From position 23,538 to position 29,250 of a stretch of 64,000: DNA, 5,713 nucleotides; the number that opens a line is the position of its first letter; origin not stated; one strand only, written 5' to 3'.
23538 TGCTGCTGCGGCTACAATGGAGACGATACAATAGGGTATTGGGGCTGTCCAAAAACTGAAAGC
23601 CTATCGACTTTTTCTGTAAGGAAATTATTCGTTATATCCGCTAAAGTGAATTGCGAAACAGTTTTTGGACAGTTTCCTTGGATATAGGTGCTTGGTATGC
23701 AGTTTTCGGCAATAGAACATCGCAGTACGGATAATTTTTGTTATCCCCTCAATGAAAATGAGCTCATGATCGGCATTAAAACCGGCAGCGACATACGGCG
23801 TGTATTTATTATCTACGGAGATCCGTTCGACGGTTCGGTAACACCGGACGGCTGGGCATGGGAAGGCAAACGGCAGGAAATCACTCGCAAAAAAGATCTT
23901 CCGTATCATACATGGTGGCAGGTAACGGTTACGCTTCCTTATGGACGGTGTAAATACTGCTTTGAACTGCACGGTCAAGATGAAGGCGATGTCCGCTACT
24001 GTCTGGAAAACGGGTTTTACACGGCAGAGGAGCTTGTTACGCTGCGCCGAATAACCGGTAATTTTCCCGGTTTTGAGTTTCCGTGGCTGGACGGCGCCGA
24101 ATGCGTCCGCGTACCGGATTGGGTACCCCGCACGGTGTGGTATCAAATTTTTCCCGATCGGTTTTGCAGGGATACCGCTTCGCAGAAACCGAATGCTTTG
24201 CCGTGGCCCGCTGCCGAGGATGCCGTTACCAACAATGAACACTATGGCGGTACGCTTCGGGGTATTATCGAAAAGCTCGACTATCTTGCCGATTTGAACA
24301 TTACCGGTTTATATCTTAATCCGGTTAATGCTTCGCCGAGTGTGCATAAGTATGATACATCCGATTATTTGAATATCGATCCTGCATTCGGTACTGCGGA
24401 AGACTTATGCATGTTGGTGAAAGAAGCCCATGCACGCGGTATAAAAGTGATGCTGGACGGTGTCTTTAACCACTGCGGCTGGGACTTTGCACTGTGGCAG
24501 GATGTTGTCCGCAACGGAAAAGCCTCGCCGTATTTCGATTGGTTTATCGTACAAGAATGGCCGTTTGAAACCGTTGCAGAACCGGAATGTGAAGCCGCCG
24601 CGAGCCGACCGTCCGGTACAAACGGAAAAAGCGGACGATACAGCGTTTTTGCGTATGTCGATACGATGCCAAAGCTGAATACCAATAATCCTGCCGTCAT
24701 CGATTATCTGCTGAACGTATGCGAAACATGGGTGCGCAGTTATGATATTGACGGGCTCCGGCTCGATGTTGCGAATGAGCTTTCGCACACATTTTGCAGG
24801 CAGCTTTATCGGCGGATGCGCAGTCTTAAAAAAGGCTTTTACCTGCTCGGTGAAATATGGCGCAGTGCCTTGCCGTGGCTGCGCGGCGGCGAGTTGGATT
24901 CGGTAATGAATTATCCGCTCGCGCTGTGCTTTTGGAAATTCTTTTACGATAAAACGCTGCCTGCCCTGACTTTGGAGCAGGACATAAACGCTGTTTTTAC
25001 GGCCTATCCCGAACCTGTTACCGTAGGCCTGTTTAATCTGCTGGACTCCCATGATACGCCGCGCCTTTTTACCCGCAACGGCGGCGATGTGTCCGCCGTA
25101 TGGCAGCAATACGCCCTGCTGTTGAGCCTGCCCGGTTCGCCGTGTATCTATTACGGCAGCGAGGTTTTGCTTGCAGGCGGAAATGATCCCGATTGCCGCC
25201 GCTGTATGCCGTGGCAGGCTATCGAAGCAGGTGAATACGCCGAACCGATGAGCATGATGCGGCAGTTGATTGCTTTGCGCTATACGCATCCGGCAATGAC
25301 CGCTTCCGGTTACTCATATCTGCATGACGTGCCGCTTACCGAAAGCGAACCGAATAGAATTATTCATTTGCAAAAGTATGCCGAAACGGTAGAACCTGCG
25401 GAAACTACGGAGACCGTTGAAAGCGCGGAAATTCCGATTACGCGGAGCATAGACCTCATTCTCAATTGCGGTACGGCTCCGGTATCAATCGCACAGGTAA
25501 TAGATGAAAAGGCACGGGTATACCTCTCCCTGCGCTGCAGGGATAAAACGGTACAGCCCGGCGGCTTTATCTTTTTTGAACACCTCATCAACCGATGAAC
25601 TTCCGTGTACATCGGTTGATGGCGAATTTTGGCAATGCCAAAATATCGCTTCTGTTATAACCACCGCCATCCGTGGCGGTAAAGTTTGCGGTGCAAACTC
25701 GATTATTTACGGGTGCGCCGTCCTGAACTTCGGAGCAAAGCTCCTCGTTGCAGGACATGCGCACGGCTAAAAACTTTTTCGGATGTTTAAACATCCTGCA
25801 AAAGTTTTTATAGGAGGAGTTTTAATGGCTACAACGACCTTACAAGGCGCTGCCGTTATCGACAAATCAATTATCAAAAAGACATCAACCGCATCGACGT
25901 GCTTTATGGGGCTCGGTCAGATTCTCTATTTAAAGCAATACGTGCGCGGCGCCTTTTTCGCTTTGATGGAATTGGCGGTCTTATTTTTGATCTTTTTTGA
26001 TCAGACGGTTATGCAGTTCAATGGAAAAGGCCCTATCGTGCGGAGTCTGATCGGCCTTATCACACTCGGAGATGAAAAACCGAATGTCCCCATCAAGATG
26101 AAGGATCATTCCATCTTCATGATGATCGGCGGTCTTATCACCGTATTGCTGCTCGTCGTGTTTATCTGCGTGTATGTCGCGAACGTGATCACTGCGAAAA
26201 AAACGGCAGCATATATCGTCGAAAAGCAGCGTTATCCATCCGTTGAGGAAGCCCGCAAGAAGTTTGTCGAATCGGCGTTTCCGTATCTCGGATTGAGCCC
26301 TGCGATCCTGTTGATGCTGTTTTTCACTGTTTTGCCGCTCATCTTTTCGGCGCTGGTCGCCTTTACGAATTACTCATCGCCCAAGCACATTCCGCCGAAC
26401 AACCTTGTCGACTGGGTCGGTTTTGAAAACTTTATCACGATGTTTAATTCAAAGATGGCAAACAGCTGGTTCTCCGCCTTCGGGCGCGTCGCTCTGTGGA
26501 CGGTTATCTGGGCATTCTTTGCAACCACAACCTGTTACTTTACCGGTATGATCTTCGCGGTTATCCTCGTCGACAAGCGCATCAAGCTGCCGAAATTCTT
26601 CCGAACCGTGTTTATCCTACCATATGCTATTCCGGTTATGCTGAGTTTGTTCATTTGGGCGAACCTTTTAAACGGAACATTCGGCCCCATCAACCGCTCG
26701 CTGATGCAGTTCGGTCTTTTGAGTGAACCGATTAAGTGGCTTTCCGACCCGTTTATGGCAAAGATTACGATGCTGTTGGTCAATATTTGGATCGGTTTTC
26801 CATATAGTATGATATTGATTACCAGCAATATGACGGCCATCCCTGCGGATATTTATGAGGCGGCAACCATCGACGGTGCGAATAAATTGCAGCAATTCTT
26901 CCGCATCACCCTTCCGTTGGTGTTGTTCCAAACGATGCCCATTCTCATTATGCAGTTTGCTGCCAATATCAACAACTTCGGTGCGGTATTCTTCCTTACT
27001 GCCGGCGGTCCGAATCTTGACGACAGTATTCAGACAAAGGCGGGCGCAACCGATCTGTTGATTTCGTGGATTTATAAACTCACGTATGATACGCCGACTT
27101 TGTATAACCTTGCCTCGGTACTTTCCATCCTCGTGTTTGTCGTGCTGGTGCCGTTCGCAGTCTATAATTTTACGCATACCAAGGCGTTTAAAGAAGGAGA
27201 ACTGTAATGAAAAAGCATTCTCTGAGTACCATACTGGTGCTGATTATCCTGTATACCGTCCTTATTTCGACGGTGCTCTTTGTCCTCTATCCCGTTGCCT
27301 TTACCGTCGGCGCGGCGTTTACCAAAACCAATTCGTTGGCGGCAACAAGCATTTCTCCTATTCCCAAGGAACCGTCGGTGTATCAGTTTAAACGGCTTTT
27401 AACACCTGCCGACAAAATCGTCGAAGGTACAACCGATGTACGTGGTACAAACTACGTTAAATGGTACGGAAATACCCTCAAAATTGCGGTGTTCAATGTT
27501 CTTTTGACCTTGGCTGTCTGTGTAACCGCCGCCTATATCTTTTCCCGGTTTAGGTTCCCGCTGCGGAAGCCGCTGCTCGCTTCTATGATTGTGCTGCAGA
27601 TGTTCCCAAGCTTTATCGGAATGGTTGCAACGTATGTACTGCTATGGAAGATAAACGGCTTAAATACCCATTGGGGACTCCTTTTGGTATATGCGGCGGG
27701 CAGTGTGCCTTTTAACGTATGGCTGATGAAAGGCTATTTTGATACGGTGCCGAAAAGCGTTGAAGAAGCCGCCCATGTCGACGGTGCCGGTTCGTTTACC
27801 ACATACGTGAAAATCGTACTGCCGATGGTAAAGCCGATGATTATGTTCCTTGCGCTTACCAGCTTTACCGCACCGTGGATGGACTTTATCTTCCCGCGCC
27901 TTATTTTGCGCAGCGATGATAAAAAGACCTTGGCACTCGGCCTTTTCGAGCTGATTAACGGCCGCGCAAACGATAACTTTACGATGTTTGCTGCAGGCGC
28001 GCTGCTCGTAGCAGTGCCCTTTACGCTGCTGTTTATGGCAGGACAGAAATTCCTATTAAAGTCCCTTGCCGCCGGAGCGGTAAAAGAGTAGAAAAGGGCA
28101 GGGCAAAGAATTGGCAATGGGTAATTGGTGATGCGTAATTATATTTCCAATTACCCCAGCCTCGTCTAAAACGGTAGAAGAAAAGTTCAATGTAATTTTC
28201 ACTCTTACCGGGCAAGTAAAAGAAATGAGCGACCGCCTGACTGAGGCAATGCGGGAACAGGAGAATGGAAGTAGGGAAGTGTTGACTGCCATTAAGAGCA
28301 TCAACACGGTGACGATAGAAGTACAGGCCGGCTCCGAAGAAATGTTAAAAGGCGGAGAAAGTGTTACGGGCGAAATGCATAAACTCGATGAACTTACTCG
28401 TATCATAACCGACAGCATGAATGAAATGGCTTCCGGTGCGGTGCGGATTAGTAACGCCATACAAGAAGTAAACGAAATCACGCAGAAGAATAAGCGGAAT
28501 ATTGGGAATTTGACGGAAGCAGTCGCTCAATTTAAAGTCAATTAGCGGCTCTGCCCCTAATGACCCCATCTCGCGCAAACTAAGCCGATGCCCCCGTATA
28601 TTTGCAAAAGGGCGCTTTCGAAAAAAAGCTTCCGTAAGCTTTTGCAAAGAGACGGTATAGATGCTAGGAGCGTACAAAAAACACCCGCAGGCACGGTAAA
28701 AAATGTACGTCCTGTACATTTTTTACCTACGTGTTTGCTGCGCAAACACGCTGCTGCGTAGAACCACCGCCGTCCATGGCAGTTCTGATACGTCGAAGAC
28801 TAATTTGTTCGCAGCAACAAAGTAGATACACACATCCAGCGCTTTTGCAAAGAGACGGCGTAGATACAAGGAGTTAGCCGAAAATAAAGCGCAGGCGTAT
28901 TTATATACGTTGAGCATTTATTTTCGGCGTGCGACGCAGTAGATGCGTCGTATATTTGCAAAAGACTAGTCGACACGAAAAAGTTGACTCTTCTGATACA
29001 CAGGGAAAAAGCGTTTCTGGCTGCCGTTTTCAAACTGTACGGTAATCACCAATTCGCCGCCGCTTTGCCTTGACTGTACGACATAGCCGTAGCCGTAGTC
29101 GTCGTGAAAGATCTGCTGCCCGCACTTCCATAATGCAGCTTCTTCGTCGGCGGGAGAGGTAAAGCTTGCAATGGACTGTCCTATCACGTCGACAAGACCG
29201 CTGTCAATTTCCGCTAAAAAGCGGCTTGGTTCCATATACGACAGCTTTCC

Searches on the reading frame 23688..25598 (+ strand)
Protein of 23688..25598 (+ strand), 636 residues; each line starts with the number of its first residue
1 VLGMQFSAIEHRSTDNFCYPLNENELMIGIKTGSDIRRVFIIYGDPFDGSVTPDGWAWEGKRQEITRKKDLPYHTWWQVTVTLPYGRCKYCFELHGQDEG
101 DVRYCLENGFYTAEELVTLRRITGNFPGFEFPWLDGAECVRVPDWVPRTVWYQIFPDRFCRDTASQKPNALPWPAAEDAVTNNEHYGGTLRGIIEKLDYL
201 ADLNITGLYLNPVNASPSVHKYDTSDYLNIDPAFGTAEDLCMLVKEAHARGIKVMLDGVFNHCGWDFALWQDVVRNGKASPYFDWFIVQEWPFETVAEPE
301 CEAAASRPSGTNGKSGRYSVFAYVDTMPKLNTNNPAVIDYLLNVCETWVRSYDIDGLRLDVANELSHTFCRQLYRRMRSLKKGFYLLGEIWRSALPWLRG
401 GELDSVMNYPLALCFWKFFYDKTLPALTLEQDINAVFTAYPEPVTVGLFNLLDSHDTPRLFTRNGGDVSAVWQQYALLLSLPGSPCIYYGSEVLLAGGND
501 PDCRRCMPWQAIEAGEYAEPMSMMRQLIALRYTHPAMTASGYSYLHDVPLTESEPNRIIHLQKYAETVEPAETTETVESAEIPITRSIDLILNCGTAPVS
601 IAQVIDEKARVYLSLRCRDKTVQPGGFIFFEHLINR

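Call 72: search_protein_families(library=pfam, proteins=[window:23688-25598:+])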
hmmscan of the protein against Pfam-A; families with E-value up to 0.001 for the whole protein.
window:23688-25598:+ (636 aa): 2 families
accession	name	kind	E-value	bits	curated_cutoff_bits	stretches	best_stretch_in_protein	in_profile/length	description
PF00128.31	Alpha-amylase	-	1.2e-69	236.1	22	1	153-518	1-399/446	Alpha amylase, catalytic domain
PF02903.20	Alpha-amylase_N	-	7.2e-18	65.3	23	1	4-115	1-106/120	Alpha amylase, N-terminal ig-like domain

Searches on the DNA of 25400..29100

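Call 18: search_rna_families(source=window, start=25400, end=29100, threshold=evalue, max_evalue=1, show_alignments=4)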
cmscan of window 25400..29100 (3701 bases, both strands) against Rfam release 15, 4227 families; matches with E-value up to 1: 3.
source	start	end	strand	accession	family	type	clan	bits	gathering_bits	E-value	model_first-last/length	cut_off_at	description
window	28691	28783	-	RF03162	TD-2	Gene; sRNA;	CL00124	67.1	48.7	2.4e-09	1-98/98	no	TD-2 RNA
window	25583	25680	-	RF03162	TD-2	Gene; sRNA;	CL00124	65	48.7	6.4e-09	1-98/98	no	TD-2 RNA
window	25701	25815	+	RF03155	TD-1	Cis-reg;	CL00124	36.8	64.5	0.0014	1-120/120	no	TD-1 RNA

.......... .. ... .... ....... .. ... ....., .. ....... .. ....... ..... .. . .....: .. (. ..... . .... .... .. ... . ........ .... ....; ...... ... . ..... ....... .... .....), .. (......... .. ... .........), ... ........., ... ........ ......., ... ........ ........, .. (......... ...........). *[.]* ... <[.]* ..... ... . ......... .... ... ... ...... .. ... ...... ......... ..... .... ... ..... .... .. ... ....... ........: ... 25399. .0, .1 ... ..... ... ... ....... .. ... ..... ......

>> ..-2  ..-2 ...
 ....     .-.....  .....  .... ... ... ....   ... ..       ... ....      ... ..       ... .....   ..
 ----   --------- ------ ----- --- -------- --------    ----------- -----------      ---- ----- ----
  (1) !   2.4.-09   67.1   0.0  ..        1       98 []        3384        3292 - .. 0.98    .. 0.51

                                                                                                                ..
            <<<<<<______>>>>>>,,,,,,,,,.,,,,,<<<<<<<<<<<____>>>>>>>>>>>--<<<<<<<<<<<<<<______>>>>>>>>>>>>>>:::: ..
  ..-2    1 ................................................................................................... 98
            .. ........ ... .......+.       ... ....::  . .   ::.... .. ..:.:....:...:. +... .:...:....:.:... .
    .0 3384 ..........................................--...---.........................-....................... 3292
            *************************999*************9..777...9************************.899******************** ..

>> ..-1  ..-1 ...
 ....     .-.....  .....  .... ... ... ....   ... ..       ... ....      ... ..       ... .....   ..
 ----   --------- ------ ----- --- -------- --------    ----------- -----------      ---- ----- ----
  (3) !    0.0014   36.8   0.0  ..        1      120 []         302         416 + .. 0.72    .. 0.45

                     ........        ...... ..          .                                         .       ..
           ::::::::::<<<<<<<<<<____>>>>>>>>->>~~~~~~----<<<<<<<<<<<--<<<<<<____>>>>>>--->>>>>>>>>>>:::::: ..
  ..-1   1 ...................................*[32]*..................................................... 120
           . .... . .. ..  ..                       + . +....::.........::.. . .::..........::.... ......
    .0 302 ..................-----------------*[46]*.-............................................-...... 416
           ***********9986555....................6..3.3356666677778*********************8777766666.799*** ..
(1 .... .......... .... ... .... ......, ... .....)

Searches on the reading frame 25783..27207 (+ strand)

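Call 72: search_protein_families(library=pfam, proteins=[window:25783-27207:+])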
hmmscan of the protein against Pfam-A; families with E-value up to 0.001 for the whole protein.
window:25783-27207:+ (474 aa): 1 family
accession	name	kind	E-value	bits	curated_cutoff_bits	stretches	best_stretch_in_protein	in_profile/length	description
PF00528.27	BPD_transp_1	-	1.4e-15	58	26.4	1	254-460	4-175/184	Binding-protein-dependent transport system inner membrane component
